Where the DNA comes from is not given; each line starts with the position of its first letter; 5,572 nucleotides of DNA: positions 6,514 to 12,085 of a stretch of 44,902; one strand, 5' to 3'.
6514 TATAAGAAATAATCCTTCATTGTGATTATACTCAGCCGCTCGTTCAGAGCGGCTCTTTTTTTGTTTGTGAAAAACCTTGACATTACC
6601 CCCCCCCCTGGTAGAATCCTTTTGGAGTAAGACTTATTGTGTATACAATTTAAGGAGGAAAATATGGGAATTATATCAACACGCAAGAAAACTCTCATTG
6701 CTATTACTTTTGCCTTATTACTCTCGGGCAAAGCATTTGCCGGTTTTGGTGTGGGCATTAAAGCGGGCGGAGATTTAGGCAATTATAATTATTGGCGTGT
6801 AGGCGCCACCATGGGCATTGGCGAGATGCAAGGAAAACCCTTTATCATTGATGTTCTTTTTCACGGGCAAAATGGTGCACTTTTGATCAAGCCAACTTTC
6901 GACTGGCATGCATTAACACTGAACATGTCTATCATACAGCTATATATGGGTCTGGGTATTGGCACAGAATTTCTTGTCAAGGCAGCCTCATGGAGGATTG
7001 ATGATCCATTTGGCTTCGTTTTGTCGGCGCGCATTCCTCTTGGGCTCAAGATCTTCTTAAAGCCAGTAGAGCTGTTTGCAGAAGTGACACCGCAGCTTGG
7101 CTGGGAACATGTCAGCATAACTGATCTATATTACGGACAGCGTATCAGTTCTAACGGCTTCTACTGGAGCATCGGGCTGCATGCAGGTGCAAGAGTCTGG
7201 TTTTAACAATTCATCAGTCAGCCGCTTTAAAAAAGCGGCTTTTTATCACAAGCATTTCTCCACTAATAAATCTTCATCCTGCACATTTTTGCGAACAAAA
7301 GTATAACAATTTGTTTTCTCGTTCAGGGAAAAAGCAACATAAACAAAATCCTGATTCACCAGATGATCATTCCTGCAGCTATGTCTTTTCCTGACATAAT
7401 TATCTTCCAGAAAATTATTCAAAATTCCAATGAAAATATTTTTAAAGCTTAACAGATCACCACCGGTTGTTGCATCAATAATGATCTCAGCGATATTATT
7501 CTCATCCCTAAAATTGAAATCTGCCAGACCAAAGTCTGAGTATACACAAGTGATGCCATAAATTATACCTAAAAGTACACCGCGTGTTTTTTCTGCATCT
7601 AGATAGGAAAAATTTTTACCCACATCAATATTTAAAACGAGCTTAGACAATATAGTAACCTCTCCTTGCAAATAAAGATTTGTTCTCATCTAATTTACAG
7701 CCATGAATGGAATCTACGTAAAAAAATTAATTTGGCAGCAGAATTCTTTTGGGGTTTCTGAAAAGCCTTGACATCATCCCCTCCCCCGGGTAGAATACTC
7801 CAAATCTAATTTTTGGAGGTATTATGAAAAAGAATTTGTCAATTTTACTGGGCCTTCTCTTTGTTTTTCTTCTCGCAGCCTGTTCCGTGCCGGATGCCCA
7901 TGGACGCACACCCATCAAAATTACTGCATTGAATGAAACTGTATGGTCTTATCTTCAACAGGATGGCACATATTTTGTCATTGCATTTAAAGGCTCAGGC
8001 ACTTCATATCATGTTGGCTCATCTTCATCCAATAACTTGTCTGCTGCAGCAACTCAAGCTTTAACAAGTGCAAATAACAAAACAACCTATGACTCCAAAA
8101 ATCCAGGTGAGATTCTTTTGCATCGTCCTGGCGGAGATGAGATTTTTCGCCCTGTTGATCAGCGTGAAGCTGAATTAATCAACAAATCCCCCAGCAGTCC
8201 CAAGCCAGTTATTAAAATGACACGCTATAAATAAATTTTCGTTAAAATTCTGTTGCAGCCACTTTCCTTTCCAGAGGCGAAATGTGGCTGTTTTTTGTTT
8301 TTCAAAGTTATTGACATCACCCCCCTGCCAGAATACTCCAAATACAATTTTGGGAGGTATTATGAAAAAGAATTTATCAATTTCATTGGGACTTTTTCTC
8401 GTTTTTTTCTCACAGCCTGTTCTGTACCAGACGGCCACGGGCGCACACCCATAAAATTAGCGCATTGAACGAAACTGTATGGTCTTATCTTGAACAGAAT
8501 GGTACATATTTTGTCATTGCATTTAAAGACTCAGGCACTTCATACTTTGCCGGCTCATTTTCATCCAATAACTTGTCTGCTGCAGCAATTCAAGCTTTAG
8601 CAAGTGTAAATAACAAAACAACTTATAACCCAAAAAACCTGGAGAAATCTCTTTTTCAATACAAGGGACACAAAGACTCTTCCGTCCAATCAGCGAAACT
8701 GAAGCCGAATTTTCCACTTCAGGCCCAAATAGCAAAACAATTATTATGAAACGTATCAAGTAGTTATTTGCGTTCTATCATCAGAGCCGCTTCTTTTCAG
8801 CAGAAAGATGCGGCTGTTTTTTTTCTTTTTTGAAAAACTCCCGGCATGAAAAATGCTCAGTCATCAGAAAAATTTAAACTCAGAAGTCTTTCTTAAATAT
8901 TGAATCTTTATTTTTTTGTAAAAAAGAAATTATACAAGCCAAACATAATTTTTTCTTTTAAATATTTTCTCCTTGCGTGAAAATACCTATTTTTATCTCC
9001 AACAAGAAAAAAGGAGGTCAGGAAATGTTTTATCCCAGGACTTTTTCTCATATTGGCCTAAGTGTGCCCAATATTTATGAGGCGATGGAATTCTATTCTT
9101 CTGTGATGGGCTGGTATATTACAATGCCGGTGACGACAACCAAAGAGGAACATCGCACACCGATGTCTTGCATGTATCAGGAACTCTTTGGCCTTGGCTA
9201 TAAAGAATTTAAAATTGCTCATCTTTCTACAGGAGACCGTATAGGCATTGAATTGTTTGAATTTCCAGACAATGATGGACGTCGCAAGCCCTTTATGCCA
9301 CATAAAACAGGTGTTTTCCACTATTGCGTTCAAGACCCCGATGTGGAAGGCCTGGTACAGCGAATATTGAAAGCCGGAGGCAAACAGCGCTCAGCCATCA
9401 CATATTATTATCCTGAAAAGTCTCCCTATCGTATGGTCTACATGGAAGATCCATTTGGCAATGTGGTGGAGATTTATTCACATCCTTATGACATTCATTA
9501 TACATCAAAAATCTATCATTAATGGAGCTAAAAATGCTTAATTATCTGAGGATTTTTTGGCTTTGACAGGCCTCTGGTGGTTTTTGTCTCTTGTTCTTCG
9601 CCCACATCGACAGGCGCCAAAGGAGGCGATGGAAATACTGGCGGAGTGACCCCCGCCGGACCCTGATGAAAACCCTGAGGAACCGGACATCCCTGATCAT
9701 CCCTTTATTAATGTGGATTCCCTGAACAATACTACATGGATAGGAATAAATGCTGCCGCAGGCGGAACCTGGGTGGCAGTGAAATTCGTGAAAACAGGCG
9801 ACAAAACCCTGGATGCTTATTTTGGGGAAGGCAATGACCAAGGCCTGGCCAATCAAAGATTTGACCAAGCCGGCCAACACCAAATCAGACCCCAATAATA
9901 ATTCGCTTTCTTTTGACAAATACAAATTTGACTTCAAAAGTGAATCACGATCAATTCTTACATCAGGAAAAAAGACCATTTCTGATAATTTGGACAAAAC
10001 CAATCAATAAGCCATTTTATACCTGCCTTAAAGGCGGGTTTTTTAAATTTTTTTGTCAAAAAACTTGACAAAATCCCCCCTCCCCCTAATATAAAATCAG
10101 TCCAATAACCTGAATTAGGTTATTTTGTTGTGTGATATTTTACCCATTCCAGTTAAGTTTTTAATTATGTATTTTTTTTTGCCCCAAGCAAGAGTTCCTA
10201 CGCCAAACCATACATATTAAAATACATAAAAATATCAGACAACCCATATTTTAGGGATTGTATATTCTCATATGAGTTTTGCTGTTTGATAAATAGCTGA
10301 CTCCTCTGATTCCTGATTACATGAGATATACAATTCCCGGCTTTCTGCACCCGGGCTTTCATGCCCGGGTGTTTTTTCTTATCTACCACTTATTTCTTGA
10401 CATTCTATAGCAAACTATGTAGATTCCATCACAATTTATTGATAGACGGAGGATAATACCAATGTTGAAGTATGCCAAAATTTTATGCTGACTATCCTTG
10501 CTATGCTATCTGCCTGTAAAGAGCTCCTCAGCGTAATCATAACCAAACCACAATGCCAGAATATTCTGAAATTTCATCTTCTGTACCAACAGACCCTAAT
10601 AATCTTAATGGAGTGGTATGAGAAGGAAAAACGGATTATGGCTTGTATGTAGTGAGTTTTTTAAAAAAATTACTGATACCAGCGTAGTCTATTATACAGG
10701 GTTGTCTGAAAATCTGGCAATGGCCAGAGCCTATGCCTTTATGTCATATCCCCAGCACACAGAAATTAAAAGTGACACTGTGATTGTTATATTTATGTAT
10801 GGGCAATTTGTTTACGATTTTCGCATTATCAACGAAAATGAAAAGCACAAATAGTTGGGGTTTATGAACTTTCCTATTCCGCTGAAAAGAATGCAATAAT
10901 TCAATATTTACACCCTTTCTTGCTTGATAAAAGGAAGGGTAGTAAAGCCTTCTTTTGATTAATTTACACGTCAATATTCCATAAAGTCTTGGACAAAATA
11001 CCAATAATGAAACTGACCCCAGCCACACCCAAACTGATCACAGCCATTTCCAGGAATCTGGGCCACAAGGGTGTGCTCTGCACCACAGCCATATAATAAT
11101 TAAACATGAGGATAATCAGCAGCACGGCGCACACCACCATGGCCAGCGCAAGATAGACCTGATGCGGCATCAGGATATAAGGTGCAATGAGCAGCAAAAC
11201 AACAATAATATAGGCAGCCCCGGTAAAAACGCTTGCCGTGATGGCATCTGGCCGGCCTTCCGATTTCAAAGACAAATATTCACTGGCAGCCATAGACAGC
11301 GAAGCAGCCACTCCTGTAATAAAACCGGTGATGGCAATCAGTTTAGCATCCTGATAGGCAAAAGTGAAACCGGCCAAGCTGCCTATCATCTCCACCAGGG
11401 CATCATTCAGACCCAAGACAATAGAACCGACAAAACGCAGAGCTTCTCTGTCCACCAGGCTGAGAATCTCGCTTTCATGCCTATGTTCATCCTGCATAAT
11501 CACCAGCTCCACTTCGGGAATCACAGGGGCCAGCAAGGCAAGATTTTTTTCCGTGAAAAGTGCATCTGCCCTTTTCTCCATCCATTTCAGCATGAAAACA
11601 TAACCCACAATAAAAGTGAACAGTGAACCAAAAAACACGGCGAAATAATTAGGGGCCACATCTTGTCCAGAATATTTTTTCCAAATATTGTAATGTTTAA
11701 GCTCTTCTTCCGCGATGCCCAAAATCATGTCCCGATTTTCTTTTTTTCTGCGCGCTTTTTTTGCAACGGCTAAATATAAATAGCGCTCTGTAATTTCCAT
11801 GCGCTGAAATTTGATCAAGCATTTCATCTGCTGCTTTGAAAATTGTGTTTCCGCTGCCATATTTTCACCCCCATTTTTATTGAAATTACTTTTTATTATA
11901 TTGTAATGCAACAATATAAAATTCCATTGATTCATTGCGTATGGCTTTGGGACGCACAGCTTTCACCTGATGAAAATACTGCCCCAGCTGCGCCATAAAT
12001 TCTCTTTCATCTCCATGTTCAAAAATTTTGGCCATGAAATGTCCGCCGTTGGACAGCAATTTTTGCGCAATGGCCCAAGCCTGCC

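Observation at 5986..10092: Five copies of a promoter with a variable, interrupted poly-C tract in the -35/-10 spacer, driving an array of surface-protein genes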

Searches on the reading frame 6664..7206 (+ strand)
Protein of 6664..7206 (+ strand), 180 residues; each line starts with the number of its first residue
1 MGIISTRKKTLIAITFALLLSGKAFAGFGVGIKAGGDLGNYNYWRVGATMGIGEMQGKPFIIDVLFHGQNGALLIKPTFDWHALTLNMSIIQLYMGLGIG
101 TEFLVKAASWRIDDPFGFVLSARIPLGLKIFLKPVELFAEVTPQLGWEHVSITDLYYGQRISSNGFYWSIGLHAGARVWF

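Call 8: search_protein_families(library=pfam, proteins=[window:6664-7206:+], max_evalue=0.1)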
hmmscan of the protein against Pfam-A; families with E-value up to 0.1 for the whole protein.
window:6664-7206:+ (180 aa): 0 families

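Call 36: search_protein_representatives(protein=window:6664-7203:+)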
Query: 180 residues. Proteins with E-value up to 0.001 (for the whole library): 10; up to 1e-10: 7; up to 1e-30: 1. The best 10 are listed.
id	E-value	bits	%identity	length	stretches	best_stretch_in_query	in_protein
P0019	1.9e-44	168.3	50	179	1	7-180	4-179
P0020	8.1e-23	97.7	36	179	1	5-180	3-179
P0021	3.9e-21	92.3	36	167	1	8-180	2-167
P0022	2.4e-19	86.4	38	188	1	27-180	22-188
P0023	4.1e-14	69.3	37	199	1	10-179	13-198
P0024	3.6e-11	59.7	36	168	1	40-180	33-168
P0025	5.7e-11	59.1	52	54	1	126-180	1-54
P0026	3.5e-06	43.5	35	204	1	7-179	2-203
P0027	3.2e-04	37.1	37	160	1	14-145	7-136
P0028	9.5e-04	35.5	38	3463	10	22-53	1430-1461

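Call 41: find_encoding_contigs(protein=P0019, flank=10000, max_places=10)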
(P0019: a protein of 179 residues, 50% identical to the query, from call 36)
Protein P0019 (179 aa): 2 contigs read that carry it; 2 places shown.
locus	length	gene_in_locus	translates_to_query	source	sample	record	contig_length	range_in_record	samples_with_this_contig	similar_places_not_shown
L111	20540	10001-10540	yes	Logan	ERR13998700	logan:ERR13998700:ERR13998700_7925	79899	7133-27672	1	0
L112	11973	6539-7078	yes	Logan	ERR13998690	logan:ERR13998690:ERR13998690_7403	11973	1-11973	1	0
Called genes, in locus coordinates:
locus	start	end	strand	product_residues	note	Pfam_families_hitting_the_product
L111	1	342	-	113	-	PF04076:BOF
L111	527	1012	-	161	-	PF04076:BOF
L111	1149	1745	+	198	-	PF02559:CarD_TRCF_RID, PF21095:CarD_C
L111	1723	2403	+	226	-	PF01128:IspD, PF12804:NTP_transf_3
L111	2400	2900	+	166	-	PF02542:YgbB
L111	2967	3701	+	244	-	PF20772:TACO1_YebC_N, PF01709:Transcrip_reg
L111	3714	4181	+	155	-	PF02075:RuvC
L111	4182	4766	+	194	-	PF01330:RuvA_N, PF00633:HHH (faint), PF14520:HHH_5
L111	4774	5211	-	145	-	PF00072:Response_reg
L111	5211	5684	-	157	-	PF13690:CheX, PF04509:CheC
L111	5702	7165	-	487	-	PF01584:CheW, PF01739:CheR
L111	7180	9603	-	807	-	PF01627:Hpt, PF07194:P2, PF02895:H-kinase_dim, PF02518:HATPase_c, PF01584:CheW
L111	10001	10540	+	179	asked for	-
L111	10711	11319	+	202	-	-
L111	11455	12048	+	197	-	-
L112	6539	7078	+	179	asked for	-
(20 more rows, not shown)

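Call 42: find_encoding_contigs(protein=P0020, flank=10000, max_places=10)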
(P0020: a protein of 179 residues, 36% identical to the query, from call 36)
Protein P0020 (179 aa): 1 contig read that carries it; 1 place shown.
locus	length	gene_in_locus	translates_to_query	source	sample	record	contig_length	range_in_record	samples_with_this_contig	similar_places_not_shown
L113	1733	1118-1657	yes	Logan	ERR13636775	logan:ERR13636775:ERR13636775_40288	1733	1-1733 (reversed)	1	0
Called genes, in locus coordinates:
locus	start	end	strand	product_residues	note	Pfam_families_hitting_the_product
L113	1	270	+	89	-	?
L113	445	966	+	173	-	-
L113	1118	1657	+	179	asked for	-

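Call 45: predict_structure(alignment_id=A2)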
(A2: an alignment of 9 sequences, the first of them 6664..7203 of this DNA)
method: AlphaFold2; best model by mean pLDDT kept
length: 180 residues; sequences in the alignment: 9
mean_pLDDT: 88.3   pTM: 0.76
mean pLDDT of the five models: 88.3, 87.1, 86.5, 85.6, 84.9
residues with pLDDT >= 90: 117; 70-90: 42; 50-70: 20; < 50: 1
segments of 3 or more residues with pLDDT < 50: none
pLDDT, mean of each block of 10 residues (from residue 1): 69 72 70 95 93 93 92 92 95 97 77 78 98 97 96 83 94 97
secondary structure, 60 per line:
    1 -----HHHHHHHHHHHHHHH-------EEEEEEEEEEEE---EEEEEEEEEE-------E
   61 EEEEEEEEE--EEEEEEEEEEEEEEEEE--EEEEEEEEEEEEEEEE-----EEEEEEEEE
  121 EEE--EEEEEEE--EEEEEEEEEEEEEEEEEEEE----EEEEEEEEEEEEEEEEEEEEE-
elements in order: H6-20 E28-39 E43-52 E60-69 E72-88 E91-106 E112-123 E126-132 E135-154 E159-179

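Call 49: fold_search(model_id=the predicted structure, library=pdb)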
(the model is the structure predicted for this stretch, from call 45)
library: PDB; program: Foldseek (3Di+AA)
matches with E <= 10: 856; with E <= 0.001: 7
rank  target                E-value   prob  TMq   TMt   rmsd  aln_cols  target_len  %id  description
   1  3dzm_C                2.6e-05  1.00  0.50  0.45   7.1       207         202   11  Crystal structure of a major outer membrane protein from Thermus thermophilus HB27 (released 2008-12-23)
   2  4rlc                  1.5e-04  1.00  0.49  0.62   7.1       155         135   15  Crystal structure of the N-terminal beta-barrel domain of Pseudomonas aeruginosa OprF (released 2015-04-22)
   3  3dzm_B                2.6e-04  1.00  0.47  0.42   7.5       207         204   12  Crystal structure of a major outer membrane protein from Thermus thermophilus HB27 (released 2008-12-23)
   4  3dzm_A                2.7e-04  1.00  0.52  0.46   7.1       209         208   12  Crystal structure of a major outer membrane protein from Thermus thermophilus HB27 (released 2008-12-23)
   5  2x4m_A                8.2e-04  1.00  0.44  0.30  12.4       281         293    8  Yersinia Pestis Plasminogen Activator Pla (released 2010-07-28)
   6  8qxp                  9.1e-04  1.00  0.64  0.64   4.4       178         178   15  Crystal structure of the outer membrane porin OmpW from Klebsiella pneumoniae (released 2024-01-24)
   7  1p4t                  9.1e-04  1.00  0.49  0.55   7.6       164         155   13  Crystal structure of Neisserial surface protein A (NspA) (released 2003-07-22)
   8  2f1v_A                1.2e-03  1.00  0.62  0.61   4.7       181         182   12  Outer membrane protein OmpW (released 2006-01-24)
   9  2x4m_C                1.3e-03  0.97  0.30  0.21  21.6       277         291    9  Yersinia Pestis Plasminogen Activator Pla (released 2010-07-28)
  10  9nh1_B                1.5e-03  1.00  0.43  0.32   9.3       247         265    7  In situ cryo-EM structure of porin I of the Legionella Dot/Icm T4SS machine (released 2025-09-17)
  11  2x55                  1.6e-03  1.00  0.50  0.35  12.0       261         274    8  Yersinia Pestis Plasminogen Activator Pla (Native) (released 2010-07-28)
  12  1qjp                  2.2e-03  1.00  0.51  0.65   7.4       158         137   14  HIGH RESOLUTION STRUCTURE OF THE OUTER MEMBRANE PROTEIN A (OMPA) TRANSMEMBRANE DOMAIN (released 2000-06-30)
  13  1k24                  2.4e-03  0.97  0.35  0.28   9.5       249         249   10  Crystal Structure of the OpcA Outer Membrane Adhesin/Invasin from Neisseria meningitidis (released 2002-03-27)
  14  7pge                  2.6e-03  0.96  0.30  0.28  15.8       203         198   14  copper transporter PcoB (released 2022-07-06)
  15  7xw0_B                3.2e-03  1.00  0.41  0.32   8.1       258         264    9  Crystal structure of pOmpT (released 2023-05-31)
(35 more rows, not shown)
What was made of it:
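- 6664..7206 (+): Gene B (180 aa): signal peptide, then a predicted 8-stranded outer-membrane beta-barrel with a C-terminal Phe. Call 45 (AF2 pLDDT 88.3); call 49 (all top PDB matches are outer-membrane barrels, OmpW TM 0.62-0.64); call 36 (10 relatives among 1.84 billion representatives).
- On Promoter-spacer homopolymer phase variation (porA / tp0126 / vlp type): B is an outer-membrane beta-barrel model (calls 45, 49).
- Closest known: Treponema pallidum tp0126. Same: Gene B here is modelled as an 8-stranded barrel whose best TM-score match is OmpW (call 49).
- B is a confident outer-membrane beta-barrel model (calls 45, 49).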

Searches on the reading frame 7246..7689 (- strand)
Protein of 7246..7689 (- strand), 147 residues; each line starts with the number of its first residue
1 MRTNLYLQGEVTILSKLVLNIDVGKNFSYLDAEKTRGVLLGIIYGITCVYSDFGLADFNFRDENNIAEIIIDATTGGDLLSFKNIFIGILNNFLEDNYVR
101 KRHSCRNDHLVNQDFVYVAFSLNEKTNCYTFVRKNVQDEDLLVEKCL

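Call 8: search_protein_families(library=pfam, proteins=[window:7246-7689:-], max_evalue=0.1)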
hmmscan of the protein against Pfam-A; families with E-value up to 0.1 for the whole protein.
window:7246-7689:- (147 aa): 1 family
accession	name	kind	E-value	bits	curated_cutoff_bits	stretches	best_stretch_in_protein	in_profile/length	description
PF19216.5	CoV_NSP15_M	-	0.043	14.5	25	1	10-136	7-117/118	Coronavirus replicase NSP15, middle domain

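Call 22: find_encoding_contigs(protein=window:7249-7689:-, flank=10000, max_places=10)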
Protein window:7249-7689:- (147 aa): 1 contig read that carries it; 1 place shown.
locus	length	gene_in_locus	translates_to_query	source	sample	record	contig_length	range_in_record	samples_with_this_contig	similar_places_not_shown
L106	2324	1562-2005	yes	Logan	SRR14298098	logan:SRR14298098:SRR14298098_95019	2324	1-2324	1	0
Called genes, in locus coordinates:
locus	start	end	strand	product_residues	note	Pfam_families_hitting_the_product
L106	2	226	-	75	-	?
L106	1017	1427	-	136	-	-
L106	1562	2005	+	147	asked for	-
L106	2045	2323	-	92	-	?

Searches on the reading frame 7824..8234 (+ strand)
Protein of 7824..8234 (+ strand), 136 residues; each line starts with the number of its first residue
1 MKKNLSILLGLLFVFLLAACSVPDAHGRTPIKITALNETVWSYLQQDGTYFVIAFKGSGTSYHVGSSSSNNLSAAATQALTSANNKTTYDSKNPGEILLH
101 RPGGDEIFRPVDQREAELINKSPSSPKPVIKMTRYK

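Call 8: search_protein_families(library=pfam, proteins=[window:7824-8234:+], max_evalue=0.1)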
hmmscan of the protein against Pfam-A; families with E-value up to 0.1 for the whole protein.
window:7824-8234:+ (136 aa): 0 families

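Call 21: find_encoding_contigs(protein=window:7824-8231:+, flank=10000, max_places=10)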
Protein window:7824-8231:+ (136 aa): 1 contig read that carries it; 1 place shown.
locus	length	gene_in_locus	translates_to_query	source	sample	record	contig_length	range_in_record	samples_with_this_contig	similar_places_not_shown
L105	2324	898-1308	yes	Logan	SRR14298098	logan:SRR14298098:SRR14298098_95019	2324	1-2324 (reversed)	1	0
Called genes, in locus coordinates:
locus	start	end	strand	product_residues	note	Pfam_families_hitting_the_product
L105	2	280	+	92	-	?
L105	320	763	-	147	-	-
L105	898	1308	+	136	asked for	-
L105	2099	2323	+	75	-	?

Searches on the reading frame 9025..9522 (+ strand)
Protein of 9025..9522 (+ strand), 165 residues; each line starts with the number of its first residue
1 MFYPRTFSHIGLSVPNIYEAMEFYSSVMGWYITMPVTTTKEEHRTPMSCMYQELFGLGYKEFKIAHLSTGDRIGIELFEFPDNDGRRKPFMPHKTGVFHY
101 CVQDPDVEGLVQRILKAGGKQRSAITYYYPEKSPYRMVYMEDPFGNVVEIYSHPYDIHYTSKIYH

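Call 8: search_protein_families(library=pfam, proteins=[window:9025-9522:+], max_evalue=0.1)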
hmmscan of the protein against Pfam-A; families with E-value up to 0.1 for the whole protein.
window:9025-9522:+ (165 aa): 3 families
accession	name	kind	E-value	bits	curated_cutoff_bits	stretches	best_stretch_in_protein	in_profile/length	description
PF00903.31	Glyoxalase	-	2.4e-11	44.5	20.6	1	7-150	2-121/121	Glyoxalase/Bleomycin resistance protein/Dioxygenase superfamily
PF13669.12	Glyoxalase_4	-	3.5e-06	27.7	27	1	9-120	2-92/109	Glyoxalase/Bleomycin resistance protein/Dioxygenase superfamily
PF18029.7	Glyoxalase_6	-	0.00012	23.1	23.6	1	12-149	4-104/106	Glyoxalase-like domain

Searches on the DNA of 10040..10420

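Call 29: search_rna_families(source=window, start=10040, end=10420, threshold=evalue, max_evalue=10)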
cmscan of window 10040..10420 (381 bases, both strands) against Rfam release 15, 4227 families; matches with E-value up to 10: 15.
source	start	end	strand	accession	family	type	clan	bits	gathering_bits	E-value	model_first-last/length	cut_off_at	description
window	10298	10378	+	RF02278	Betaproteobacteria_toxic_sRNA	Gene; sRNA;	-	24.7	50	0.0064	1-64/64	no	Betaproteobacteria toxic small RNA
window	10333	10377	-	RF04335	Plastid-rpl20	Cis-reg;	-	20.9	53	1.2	1-80/80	no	Plastid-rpl20 3UTR RNA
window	10215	10384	+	RF02860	Arrc14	Gene; sRNA;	-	19.7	99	1.3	1-167/167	no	Actinobacillus sRNA 14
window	10302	10379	+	RF02837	anti-hemB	Gene; sRNA;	-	19.5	49.5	0.029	1-81/81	no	Burkholderia RNA 7 (anti-hemB)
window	10277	10378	+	RF02630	Hrs12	Gene; sRNA;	-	19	70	1.2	1-87/87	no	Hfq-regulated sRNA 12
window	10310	10376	+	RF02784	SorX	Gene; sRNA;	-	17.6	46.6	0.091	1-73/73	no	Singlet oxygen resistance RNA X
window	10228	10378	+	RF01808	MicX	Gene; sRNA;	-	17.6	75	0.12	1-194/194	no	MicX Vibrio cholerae sRNA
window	10259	10332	-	RF02792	sRNA162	Gene; antisense;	-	17.2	78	0.99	99-183/190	no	Archaeal Small RNA 162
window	10348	10371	+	RF02985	ftsZ-DE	Gene; sRNA;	-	16.8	72.2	0.81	38-61/69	no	ftsZ-DE RNA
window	10322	10379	+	RF02399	NsiR1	Gene; sRNA;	-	16.4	39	0.88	1-60/60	no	Nitrogen stress-induced RNA 1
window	10284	10378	+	RF02866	ncS16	Gene; sRNA;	-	15.2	48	1.7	1-83/83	no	Burkholderia sRNA 16 (Bc_KC_sr1)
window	10128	10191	-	RF00376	HIV_GSL3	Cis-reg;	-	15.1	42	7.1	1-84/84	no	HIV gag stem loop 3 (GSL3)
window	10081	10164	+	RF01770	rimP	Cis-reg; leader;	-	15.1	47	7.3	1-102/102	no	Gammaprotebacteria rimP leader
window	10126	10228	+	RF04318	idnO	Cis-reg;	-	14.9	100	9.2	1-206/206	no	idnO ncRNA motif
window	10322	10377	-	RF02628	Hrs1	Gene; sRNA;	-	13.2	56.4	6.1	1-74/74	no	Hfq-regulated sRNA 1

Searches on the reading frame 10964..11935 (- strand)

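Call 8: search_protein_families(library=pfam, proteins=[window:10964-11935:-], max_evalue=0.1)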
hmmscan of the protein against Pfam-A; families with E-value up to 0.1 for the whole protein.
window:10964-11935:- (323 aa): 2 families
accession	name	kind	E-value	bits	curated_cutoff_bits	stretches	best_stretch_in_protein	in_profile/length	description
PF01988.24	VIT1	-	6e-15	56.1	28.1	2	171-226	3-59/214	VIT family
PF02915.23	Rubrerythrin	-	0.016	16.1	22.8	1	45-89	8-53/137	Rubrerythrin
